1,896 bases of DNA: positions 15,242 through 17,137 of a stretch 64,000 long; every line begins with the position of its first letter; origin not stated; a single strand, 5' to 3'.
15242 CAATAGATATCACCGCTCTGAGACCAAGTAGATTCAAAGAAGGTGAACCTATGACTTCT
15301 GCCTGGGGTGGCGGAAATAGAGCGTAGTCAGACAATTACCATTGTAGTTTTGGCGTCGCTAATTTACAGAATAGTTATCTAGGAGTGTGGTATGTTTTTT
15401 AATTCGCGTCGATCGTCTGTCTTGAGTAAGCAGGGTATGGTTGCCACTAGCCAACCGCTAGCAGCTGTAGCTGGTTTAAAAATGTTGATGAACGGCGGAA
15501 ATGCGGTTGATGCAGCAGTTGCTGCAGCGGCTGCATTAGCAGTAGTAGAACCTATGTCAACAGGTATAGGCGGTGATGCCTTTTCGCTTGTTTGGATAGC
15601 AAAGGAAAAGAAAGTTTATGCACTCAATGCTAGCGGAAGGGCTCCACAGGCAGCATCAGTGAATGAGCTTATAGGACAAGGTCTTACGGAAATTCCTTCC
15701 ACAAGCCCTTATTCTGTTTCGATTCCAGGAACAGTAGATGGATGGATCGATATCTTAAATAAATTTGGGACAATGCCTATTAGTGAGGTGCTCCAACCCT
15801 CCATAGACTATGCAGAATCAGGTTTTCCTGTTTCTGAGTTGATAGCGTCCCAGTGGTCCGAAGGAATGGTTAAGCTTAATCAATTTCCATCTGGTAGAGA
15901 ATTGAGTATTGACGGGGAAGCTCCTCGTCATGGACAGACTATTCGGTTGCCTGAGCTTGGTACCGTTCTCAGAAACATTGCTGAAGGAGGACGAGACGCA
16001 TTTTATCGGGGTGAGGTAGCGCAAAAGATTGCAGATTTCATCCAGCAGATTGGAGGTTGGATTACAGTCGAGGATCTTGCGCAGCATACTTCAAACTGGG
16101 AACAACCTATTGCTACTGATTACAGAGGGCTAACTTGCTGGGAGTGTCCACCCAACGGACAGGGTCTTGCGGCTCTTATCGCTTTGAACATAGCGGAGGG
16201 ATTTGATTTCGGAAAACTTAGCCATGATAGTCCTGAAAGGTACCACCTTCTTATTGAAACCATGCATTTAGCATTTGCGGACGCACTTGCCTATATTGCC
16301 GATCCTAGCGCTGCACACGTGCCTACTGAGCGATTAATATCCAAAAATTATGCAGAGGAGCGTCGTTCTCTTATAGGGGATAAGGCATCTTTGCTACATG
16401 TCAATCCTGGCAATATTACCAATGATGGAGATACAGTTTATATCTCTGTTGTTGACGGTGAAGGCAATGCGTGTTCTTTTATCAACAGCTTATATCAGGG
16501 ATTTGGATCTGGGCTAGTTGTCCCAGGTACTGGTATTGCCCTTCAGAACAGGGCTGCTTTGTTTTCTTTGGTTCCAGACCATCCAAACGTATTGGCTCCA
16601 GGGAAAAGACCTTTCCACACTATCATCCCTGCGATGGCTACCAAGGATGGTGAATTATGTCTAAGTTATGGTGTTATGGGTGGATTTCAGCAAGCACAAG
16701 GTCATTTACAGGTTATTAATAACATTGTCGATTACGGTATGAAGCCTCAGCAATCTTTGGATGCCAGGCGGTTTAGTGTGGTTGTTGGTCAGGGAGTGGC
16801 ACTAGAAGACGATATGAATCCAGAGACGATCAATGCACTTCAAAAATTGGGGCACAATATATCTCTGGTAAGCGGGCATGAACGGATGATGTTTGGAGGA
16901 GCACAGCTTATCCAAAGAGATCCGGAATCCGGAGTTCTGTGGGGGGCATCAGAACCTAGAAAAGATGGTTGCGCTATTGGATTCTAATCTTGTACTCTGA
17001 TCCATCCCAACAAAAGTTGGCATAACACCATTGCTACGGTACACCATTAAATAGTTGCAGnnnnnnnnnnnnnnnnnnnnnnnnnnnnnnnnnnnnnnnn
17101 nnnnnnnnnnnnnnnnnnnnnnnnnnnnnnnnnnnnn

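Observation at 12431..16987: Apparent operon: orphan HyuB + sarcosine-oxidase-like flavoenzyme + leaderless gamma-glutamyltransferase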

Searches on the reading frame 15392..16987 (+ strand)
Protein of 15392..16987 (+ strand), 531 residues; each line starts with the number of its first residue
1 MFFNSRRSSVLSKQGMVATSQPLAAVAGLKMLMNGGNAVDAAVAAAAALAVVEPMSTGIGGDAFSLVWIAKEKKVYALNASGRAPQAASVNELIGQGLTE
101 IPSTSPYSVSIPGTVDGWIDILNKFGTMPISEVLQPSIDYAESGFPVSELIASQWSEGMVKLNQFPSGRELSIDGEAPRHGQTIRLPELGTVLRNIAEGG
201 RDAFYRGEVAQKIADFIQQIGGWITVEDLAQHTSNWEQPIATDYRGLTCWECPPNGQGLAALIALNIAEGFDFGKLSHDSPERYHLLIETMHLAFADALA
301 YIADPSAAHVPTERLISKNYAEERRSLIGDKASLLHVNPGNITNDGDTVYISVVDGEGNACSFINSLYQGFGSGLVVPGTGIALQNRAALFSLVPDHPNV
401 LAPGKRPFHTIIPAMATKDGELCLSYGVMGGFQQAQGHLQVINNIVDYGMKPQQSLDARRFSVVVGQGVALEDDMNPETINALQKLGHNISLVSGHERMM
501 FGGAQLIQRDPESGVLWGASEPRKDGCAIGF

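Call 3: search_protein_families(library=pfam, proteins=[window:15392-16987:+])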
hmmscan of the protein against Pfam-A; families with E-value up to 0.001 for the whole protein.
window:15392-16987:+ (531 aa): 1 family
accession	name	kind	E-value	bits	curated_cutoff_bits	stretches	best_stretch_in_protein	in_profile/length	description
PF01019.26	G_glu_transpept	-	9.2e-154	513.5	27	1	30-526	2-512/512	Gamma-glutamyltranspeptidase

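Call 14: search_protein_families(library=ncbifam, proteins=[window:15392-16987:+], max_evalue=0.00001)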
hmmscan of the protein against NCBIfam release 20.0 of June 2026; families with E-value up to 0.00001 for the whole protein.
window:15392-16987:+ (531 aa): 2 families
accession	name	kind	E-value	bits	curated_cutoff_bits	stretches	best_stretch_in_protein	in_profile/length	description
TIGR00066.1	g_glut_trans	equivalog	1.3e-123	413.3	357.85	1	15-523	1-518/518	gamma-glutamyltransferase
NF007187.0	PRK09615.1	equivalog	6.4e-80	269.1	990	1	10-524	45-573/581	gamma-glutamyltransferase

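Call 16: search_solved_structures(query=window:15392-16987:+, max_evalue=1e-10)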
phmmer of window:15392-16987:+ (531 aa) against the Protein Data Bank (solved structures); distinct sequences matched with E-value up to 1e-10: 34.
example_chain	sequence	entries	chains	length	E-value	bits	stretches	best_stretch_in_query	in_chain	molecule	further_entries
2nlz_A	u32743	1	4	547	2.2e-142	479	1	3-527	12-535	Cephalosporin acylase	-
4y23_A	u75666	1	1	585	4.4e-77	263.5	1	11-530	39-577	Gamma glutamyl transpeptidase,Gamma-glutamyltranspeptidase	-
2i3o_A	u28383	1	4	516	3.3e-73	250.7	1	4-530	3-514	Gamma-glutamyltransferase related protein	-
2e0w_A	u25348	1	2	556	8.9e-73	249.3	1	10-524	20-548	Gamma-glutamyltranspeptidase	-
3a75_A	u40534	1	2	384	4.9e-59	203.9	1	11-329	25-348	Gamma-glutamyltranspeptidase large chain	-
3whq_A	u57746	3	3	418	5.8e-59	203.7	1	11-329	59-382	Gamma-glutamyltranspeptidase large chain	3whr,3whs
2v36_A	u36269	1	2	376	2.8e-58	201.5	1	11-329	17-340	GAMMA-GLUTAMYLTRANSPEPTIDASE LARGE CHAIN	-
5y9b_A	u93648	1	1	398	1.4e-57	199.1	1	11-330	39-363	Gamma glutamyl transpeptidase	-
4ott_A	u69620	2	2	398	1.9e-57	198.7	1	11-330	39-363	Gamma glutamyl transpeptidase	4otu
5xlu_A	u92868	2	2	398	1.9e-57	198.7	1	11-330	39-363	Gamma glutamyl transpeptidase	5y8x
2dbu_A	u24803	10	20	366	3.3e-50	174.8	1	10-327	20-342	Gamma-glutamyltranspeptidase | Gamma-glutamyltranspeptidase large chain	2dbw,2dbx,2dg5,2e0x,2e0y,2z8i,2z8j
2nqo_A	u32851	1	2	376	5.7e-48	167.4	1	12-323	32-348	Gamma-glutamyltranspeptidase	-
2qm6_A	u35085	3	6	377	5.9e-48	167.4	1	12-323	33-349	Gamma-glutamyltranspeptidase | Gamma-glutamyltranspeptidase (Ggt) Large subunit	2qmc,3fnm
5bpk_A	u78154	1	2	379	6e-48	167.4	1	12-323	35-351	Gamma-glutamyltranspeptidase (Ggt)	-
6j3a_A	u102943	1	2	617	1.5e-46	162.8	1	8-341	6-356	Gamma-glutamyltranspeptidase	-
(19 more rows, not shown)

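Call 29: find_homologous_proteins(query=window:15392-16987:+, max_evalue=1e-30)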
Query window:15392-16987:+ (531 aa): 8000 proteins with E <= 1e-30 among 8000 candidates; the best 120 are listed.
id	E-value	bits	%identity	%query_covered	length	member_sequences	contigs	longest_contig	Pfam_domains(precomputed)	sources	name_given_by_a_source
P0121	0.0e+0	1176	98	100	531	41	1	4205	PF01019.28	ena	-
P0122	0.0e+0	1038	85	100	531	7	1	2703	PF01019.28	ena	-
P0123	4.2e-232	790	64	100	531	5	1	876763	PF01019.28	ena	-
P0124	1.7e-231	788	65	100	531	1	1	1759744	PF01019.28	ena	-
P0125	1.2e-229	782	64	100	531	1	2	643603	PF01019.28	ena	-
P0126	5.6e-229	780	64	100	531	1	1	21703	PF01019.28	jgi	-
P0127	1.1e-228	779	64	100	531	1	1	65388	PF01019.28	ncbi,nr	ncbi:gamma-glutamyltransferase [SAR202 cluster bacterium AC-647-N09_OGT_505m]|nr:gamma-glutamyltrans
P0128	7.6e-228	776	63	100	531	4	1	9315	PF01019.28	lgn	-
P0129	4.6e-227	773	63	100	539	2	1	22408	PF01019.28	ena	-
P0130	9.3e-227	772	64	100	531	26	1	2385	PF01019.28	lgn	-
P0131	1.3e-226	772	63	100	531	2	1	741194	PF01019.28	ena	-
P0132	1.6e-226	772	62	100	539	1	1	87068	PF01019.28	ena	-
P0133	3.7e-226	770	62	100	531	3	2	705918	PF01019.28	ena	-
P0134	4.9e-226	770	63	100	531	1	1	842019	PF01019.28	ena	-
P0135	5.1e-226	770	63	100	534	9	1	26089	PF01019.28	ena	-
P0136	1.3e-225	769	64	100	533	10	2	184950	PF01019.28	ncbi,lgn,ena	-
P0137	1.1e-224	765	63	100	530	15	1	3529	PF01019.28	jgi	jgi:gamma-glutamyltranspeptidase/glutathione hydrolase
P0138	7.0e-224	763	62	100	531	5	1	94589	PF01019.28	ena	-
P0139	1.4e-223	762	61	100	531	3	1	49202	PF01019.28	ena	-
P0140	1.6e-223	762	62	100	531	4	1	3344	PF01019.28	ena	-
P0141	1.7e-223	762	63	100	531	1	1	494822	PF01019.28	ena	-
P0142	1.8e-223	761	62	100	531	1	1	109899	PF01019.28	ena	-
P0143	3.1e-223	761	64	100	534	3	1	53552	PF01019.28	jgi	jgi:gamma-glutamyltranspeptidase/glutathione hydrolase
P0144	4.9e-223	760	65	100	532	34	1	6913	PF01019.28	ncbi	-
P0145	5.9e-223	760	61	100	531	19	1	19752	PF01019.28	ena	-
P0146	8.0e-223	759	62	100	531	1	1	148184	PF01019.28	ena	-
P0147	1.0e-222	759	63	100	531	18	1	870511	PF01019.28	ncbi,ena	-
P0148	6.3e-222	756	62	100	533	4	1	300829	PF01019.28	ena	-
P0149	7.7e-222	756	62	100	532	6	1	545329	PF01019.28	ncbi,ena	-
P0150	9.2e-222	756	62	100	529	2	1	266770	PF01019.28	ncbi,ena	-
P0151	1.2e-221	755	62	100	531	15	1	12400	PF01019.28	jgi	jgi:gamma-glutamyltranspeptidase/glutathione hydrolase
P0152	1.9e-221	755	63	100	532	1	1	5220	PF01019.28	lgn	-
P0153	3.9e-221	754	62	100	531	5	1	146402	PF01019.28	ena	-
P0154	4.7e-221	753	61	100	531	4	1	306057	PF01019.28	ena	-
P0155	5.4e-221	753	63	100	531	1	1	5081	PF01019.28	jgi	-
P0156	6.4e-221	753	61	100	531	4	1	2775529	PF01019.28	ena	-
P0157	6.9e-221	753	63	100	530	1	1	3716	PF01019.28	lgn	-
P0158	8.3e-221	753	63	97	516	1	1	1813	PF01019.28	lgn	-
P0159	8.3e-221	753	61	100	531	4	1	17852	PF01019.28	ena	-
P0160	1.0e-220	752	62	100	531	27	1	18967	PF01019.28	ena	-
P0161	1.6e-220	752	62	100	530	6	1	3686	PF01019.28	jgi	jgi:gamma-glutamyltranspeptidase/glutathione hydrolase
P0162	1.6e-220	752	62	100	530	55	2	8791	PF01019.28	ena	-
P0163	1.7e-220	752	63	100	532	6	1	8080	PF01019.28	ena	-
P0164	2.0e-220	751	62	100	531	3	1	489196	PF01019.28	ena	-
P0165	2.6e-220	751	60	100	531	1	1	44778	PF01019.28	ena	-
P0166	3.3e-220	751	63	100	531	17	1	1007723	PF01019.28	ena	-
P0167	5.3e-220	750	63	100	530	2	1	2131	PF01019.28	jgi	jgi:gamma-glutamyltranspeptidase/glutathione hydrolase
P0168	1.3e-219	749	61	100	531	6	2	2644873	PF01019.28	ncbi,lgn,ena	-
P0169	2.0e-219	748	62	100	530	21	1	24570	PF01019.28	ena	-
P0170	2.1e-219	748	61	100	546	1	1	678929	PF01019.28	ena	-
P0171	2.9e-219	748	60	100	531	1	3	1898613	PF01019.28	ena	-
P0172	3.0e-219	748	61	100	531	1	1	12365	PF01019.28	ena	-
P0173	4.0e-219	747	63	100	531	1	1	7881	PF01019.28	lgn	-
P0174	5.4e-219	747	61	100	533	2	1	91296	PF01019.28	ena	-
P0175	5.7e-219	747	63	100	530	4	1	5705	PF01019.28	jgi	jgi:gamma-glutamyltranspeptidase / glutathione hydrolase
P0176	7.8e-219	746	62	100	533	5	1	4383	PF01019.28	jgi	jgi:gamma-glutamyltranspeptidase/glutathione hydrolase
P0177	8.9e-219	746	64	97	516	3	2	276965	PF01019.28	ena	-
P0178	9.0e-219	746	61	100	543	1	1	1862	PF01019.28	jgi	jgi:gamma-glutamyltranspeptidase/glutathione hydrolase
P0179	1.0e-218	746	61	100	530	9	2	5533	PF01019.28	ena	-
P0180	1.1e-218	746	61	100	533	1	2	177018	PF01019.28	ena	-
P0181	1.5e-218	745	61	100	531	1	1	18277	PF01019.28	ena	-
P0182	1.5e-218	745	62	100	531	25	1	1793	PF01019.28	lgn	-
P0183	1.6e-218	745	63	100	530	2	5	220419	PF01019.28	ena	-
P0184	1.9e-218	745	61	100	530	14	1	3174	PF01019.28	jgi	jgi:gamma-glutamyltranspeptidase / glutathione hydrolase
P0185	2.1e-218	745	61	100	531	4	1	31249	PF01019.28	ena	-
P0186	2.2e-218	745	63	100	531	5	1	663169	PF01019.28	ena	-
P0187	2.3e-218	745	62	100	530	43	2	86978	PF01019.28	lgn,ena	-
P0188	2.8e-218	744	63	97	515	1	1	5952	PF01019.28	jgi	jgi:gamma-glutamyltranspeptidase/glutathione hydrolase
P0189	2.8e-218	744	63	100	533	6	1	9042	PF01019.28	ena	-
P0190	3.9e-218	744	62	100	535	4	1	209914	PF01019.28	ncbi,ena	-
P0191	5.3e-218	743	63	100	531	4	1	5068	PF01019.28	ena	-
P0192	5.7e-218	743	62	100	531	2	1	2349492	PF01019.28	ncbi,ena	-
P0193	7.3e-218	743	63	100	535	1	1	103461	PF01019.28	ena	-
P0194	8.7e-218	743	62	100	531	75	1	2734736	PF01019.28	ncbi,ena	-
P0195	1.3e-217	742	61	100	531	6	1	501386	PF01019.28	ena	-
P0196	1.3e-217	742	63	100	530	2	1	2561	PF01019.28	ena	-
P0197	1.3e-217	742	62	100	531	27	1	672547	PF01019.28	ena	-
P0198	1.4e-217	742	61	100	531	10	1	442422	PF01019.28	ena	-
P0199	2.2e-217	741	62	100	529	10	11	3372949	PF01019.28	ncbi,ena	-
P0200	2.4e-217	741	61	100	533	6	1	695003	PF01019.28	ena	-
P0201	3.2e-217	741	63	100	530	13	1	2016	PF01019.28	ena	-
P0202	3.9e-217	741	62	100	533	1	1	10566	PF01019.28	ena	-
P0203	4.0e-217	740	60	100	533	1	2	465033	PF01019.28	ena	-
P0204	4.1e-217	740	62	100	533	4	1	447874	PF01019.28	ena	-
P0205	6.1e-217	740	60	100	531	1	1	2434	PF01019.28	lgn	-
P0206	6.6e-217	740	62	100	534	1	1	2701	PF01019.28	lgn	-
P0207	6.7e-217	740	61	100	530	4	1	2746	PF01019.28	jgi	-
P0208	7.6e-217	740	61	100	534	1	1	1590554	PF01019.28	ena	-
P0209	8.6e-217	739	61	100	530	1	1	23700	PF01019.28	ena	-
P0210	1.1e-216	739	61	100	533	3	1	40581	PF01019.28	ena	-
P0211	1.2e-216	739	63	100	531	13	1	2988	PF01019.28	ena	-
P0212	1.7e-216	738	63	100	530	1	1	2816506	PF01019.28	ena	-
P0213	1.7e-216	738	63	100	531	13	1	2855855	PF01019.28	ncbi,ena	-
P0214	1.7e-216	738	61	100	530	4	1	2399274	PF01019.28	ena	-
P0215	1.8e-216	738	61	100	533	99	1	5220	PF01019.28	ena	-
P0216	2.1e-216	738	63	100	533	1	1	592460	PF01019.28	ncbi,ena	-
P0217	2.2e-216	738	62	100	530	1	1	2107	PF01019.28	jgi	jgi:gamma-glutamyltranspeptidase/glutathione hydrolase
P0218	2.4e-216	738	62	97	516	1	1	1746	PF01019.28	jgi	jgi:gamma-glutamyltranspeptidase/glutathione hydrolase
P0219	2.4e-216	738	63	100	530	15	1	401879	PF01019.28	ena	-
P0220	2.6e-216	738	61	100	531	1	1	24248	PF01019.28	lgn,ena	-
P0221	2.9e-216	738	61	100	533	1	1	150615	PF01019.28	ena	-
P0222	3.7e-216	737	60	100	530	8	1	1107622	PF01019.28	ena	-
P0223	4.6e-216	737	62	100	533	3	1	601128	PF01019.28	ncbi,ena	-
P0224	4.9e-216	737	61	100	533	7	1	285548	PF01019.28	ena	-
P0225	9.8e-216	736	61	100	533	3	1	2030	PF01019.28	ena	-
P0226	1.2e-215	736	62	100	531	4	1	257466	PF01019.28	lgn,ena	-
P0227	1.3e-215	736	62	100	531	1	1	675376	PF01019.28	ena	-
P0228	1.3e-215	735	63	100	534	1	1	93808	PF01019.28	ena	-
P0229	1.6e-215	735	62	100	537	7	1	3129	PF01019.28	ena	-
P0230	1.6e-215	735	62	100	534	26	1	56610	PF01019.28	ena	-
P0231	1.7e-215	735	61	100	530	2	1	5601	PF01019.28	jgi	-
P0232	1.7e-215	735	60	100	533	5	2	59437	PF01019.28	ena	-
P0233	1.8e-215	735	61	100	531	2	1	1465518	PF01019.28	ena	-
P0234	1.8e-215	735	62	100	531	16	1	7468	PF01019.28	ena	-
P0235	1.9e-215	735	60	100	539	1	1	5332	PF01019.28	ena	-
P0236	2.6e-215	735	62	100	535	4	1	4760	PF01019.28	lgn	-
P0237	2.8e-215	734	61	100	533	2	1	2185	PF01019.28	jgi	jgi:gamma-glutamyltranspeptidase/glutathione hydrolase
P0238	3.0e-215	734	61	100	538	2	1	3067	PF01019.28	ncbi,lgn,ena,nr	ncbi:MAG: gamma-glutamyltransferase [Chloroflexi bacterium]|nr:gamma-glutamyltransferase [Chloroflex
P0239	4.4e-215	734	61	100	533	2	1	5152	PF01019.28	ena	-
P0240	5.5e-215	733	60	100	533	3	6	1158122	PF01019.28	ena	-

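Call 30: find_encoding_contigs(protein=P0127, flank=8000, max_places=3)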
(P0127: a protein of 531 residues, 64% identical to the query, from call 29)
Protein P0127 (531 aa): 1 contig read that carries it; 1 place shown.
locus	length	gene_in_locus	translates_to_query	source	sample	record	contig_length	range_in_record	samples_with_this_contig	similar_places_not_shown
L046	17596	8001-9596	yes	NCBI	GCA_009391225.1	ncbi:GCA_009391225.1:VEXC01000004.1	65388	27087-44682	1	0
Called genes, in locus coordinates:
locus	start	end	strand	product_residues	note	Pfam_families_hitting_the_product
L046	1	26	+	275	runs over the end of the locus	PF00378:ECH_1, PF16113:ECH_2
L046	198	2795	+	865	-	PF02515:CoA_transf_3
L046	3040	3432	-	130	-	PF00903:Glyoxalase, PF13669:Glyoxalase_4 (weak)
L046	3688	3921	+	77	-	PF12728:HTH_17 (weak)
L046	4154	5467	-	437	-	PF22691:Thiolase_C_1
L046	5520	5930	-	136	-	PF12172:zf-ChsH2, PF01796:OB_ChsH2_C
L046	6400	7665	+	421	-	PF05977:MFS_3, PF07690:MFS_1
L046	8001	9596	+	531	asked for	PF01019:G_glu_transpept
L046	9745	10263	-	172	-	PF12867:DinB_2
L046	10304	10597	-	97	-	-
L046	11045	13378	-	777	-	PF01315:Ald_Xan_dh_C, PF02738:MoCoBD_1, PF20256:MoCoBD_2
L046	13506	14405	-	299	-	PF02219:MTHFR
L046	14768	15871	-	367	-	PF03977:OAD_beta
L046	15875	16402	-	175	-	PF04277:OAD_gamma (weak)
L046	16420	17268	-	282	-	PF11967:RecO_N, PF02565:RecO_C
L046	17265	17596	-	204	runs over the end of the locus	PF21176:RecR_HhH, PF02132:RecR_ZnF (weak), PF01751:Toprim, PF13662:Toprim_4, PF21175:RecR_C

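Call 31: find_encoding_contigs(protein=P0124, flank=8000, max_places=3)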
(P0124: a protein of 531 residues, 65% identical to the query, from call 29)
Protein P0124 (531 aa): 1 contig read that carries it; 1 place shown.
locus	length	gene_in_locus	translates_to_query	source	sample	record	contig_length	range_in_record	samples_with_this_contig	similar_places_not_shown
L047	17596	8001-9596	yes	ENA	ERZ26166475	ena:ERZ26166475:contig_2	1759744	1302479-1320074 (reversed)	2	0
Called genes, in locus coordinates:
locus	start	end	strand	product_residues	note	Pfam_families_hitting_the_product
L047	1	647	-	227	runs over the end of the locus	PF00665:rve, PF13683:rve_3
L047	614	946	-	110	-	PF13565:HTH_32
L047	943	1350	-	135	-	PF01527:HTH_Tnp_1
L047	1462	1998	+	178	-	-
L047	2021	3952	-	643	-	PF02518:HATPase_c, PF00204:DNA_gyraseB, PF01751:Toprim, PF00986:DNA_gyraseB_C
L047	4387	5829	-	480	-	PF05598:DUF772, PF01609:DDE_Tnp_1, PF13751:DDE_Tnp_1_6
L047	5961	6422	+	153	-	-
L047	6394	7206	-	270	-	PF01609:DDE_Tnp_1, PF13612:DDE_Tnp_1_3, PF13751:DDE_Tnp_1_6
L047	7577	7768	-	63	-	-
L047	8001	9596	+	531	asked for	PF01019:G_glu_transpept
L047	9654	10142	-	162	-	PF12172:zf-ChsH2, PF01796:OB_ChsH2_C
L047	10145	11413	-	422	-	PF00108:Thiolase_N, PF22691:Thiolase_C_1, PF02803:Thiolase_C (weak)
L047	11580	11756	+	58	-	-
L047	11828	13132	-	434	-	PF05977:MFS_3, PF07690:MFS_1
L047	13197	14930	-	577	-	PF02538:Hydantoinase_B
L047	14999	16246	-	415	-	PF02538:Hydantoinase_B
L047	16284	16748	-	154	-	PF02538:Hydantoinase_B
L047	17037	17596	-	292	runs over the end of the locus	PF09754:PAC2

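Call 32: find_encoding_contigs(protein=P0122, flank=8000, max_places=3)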
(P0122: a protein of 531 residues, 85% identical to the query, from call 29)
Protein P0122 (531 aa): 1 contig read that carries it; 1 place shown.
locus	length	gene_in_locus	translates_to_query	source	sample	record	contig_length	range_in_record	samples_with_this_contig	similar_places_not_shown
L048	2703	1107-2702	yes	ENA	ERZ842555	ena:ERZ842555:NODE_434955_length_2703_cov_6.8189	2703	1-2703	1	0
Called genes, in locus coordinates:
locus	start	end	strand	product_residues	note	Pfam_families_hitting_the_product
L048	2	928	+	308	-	?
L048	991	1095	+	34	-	-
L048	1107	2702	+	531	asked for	PF01019:G_glu_transpept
